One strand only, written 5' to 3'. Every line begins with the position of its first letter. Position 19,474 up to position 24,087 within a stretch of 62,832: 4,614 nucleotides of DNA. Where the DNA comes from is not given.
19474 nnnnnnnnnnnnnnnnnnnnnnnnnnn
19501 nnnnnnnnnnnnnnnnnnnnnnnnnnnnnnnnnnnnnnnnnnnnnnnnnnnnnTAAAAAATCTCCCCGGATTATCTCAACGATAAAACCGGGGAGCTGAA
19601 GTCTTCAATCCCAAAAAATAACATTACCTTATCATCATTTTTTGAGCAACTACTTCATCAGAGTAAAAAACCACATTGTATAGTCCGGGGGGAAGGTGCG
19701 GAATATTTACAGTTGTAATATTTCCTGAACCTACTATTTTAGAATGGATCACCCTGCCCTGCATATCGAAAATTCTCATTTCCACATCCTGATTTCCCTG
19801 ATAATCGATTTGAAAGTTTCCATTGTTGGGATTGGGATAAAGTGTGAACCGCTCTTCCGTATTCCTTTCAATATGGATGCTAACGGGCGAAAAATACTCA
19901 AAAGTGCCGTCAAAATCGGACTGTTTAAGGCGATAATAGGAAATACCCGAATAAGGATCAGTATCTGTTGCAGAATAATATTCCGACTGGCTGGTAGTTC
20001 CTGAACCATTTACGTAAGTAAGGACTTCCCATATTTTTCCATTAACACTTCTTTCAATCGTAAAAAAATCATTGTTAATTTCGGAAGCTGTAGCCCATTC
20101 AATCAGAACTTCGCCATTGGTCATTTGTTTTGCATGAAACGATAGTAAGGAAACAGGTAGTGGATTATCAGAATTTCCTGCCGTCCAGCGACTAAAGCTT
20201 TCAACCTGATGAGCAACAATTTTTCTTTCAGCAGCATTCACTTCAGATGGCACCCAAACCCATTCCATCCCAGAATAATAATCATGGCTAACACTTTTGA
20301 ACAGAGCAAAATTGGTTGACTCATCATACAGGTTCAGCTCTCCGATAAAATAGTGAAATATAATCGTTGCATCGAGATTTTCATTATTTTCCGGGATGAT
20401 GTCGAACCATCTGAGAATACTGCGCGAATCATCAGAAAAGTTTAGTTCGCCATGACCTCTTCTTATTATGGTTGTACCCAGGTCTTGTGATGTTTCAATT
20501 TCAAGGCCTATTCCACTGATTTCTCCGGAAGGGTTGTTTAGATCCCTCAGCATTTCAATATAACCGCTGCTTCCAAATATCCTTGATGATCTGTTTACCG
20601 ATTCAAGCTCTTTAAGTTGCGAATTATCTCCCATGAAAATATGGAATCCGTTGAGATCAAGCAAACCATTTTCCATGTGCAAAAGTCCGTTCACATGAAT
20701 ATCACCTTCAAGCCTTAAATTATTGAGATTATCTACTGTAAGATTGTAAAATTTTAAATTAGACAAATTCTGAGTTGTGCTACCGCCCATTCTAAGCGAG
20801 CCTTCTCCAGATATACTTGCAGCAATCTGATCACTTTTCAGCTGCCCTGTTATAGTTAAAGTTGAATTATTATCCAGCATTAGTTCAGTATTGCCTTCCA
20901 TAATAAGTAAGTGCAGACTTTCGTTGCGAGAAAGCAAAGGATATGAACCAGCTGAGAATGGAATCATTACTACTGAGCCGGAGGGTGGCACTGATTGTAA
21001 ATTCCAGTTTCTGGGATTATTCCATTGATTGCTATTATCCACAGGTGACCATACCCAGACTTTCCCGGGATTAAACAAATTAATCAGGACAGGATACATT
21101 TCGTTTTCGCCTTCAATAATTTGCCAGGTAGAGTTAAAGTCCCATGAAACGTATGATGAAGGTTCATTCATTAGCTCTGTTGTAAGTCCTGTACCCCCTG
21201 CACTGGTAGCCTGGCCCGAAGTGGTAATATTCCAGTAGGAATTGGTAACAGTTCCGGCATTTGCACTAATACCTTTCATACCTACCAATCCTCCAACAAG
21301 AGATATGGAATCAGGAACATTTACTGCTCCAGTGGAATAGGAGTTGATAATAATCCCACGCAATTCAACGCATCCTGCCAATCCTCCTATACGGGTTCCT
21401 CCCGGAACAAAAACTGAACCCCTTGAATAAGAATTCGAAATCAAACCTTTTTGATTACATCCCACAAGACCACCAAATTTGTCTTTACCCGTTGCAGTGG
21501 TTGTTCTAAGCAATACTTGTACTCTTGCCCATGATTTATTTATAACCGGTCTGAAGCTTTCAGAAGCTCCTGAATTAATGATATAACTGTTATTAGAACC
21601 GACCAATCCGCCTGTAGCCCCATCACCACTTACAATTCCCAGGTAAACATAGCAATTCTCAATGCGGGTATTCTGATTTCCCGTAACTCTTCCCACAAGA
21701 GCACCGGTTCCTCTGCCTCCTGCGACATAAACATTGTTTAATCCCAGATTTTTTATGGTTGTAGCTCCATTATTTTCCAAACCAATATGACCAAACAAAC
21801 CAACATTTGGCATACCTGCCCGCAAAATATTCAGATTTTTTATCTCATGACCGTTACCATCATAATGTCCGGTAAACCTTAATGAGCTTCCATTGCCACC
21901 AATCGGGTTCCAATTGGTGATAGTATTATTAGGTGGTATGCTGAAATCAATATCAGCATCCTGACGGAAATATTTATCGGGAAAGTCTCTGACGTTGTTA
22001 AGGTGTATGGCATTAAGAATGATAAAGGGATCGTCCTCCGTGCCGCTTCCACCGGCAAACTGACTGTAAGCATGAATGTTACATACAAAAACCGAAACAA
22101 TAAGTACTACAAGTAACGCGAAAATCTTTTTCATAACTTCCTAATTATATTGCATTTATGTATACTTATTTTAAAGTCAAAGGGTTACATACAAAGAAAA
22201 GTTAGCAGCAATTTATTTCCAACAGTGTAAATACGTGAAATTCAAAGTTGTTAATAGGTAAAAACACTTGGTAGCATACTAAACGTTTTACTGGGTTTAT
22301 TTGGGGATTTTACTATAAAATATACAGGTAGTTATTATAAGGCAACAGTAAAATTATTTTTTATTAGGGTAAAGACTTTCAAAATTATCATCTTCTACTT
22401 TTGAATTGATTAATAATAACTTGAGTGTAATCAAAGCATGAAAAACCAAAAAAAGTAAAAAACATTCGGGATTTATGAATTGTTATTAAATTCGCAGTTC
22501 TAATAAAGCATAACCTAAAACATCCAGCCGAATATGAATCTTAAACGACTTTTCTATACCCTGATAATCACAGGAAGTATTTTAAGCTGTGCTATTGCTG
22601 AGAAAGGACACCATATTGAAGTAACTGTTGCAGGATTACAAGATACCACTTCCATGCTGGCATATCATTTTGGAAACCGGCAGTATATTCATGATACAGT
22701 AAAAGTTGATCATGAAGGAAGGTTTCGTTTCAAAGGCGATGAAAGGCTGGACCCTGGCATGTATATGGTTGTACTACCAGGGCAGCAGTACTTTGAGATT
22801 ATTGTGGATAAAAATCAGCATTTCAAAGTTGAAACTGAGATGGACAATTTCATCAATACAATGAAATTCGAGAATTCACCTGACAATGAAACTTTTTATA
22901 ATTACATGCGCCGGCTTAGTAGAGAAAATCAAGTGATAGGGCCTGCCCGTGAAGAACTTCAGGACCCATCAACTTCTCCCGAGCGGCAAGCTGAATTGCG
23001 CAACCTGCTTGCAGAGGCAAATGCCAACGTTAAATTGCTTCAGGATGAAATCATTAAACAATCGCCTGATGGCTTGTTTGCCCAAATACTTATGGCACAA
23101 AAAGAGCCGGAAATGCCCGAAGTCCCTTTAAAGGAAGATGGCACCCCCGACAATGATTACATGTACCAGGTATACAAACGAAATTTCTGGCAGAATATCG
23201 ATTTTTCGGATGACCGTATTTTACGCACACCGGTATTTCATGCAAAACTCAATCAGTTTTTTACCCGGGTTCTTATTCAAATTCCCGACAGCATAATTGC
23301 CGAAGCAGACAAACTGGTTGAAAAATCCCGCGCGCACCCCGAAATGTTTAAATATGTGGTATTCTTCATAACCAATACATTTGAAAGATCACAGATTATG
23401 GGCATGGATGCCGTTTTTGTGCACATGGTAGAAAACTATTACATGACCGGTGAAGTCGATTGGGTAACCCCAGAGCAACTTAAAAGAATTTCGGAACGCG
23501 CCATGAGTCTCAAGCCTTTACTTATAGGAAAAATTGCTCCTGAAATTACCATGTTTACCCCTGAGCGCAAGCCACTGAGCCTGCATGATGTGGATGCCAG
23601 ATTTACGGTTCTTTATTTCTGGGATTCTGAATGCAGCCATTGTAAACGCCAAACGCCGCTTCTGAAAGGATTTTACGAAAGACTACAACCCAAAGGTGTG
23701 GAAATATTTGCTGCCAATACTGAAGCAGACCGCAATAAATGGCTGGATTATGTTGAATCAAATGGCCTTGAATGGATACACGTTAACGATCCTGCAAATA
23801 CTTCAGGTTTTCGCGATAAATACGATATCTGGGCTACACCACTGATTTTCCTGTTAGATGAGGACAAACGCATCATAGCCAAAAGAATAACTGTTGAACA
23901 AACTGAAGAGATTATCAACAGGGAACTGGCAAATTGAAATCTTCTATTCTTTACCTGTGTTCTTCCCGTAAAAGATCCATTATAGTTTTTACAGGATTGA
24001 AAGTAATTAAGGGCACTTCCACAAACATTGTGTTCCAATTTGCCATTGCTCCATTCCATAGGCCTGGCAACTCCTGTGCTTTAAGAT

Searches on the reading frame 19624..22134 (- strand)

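Call 60: search_protein_families(library=pfam, proteins=[window:19624-22134:-], max_evalue=0.00001)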
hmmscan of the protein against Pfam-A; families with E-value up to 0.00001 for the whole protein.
window:19624-22134:- (836 aa): 2 families
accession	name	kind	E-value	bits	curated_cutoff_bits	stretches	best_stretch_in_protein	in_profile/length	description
PF18962.6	Por_Secre_tail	-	2e-11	44.5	27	1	765-835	1-75/75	Secretion system C-terminal sorting domain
PF07581.17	Glug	-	5.2e-07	30.1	20.5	0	245-272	1-28/28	The GLUG motif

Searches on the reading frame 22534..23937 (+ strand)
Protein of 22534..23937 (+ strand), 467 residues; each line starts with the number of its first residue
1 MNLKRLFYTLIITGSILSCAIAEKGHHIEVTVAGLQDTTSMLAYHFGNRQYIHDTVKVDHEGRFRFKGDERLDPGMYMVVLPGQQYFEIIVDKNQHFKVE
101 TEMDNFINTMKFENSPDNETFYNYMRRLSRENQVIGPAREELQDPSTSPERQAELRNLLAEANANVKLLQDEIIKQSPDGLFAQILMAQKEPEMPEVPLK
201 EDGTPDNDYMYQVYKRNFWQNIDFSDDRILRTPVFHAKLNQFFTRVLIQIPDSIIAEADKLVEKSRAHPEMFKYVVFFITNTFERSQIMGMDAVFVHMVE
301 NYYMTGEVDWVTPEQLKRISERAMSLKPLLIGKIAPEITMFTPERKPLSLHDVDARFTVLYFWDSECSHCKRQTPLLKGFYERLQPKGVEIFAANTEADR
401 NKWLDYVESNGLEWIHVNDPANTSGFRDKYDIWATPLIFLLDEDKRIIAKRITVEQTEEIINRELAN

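Call 4: search_protein_families(library=pfam, proteins=[window:22534-23937:+], max_evalue=0.01)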
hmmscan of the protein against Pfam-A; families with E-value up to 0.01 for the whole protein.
window:22534-23937:+ (467 aa): 6 families
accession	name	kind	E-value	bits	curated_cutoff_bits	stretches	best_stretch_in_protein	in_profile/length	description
PF13905.12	Thioredoxin_8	-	3.2e-15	56.7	27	1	357-447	3-94/94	Thioredoxin-like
PF00578.27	AhpC-TSA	-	3.1e-13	50.2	26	1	331-448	1-122/124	AhpC/TSA family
PF08534.16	Redoxin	-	4.6e-11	43.2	26.6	1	332-457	3-138/148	Redoxin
PF14289.11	DUF4369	-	1.7e-09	38.6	25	1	27-121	2-91/91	Domain of unknown function (DUF4369)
PF17127.10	DUF5106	-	8.4e-08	33.2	28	1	192-318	18-143/151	Domain of unknown function (DUF5106)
PF13098.12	Thioredoxin_2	-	0.00052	20.8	27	1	357-449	7-89/104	Thioredoxin-like domain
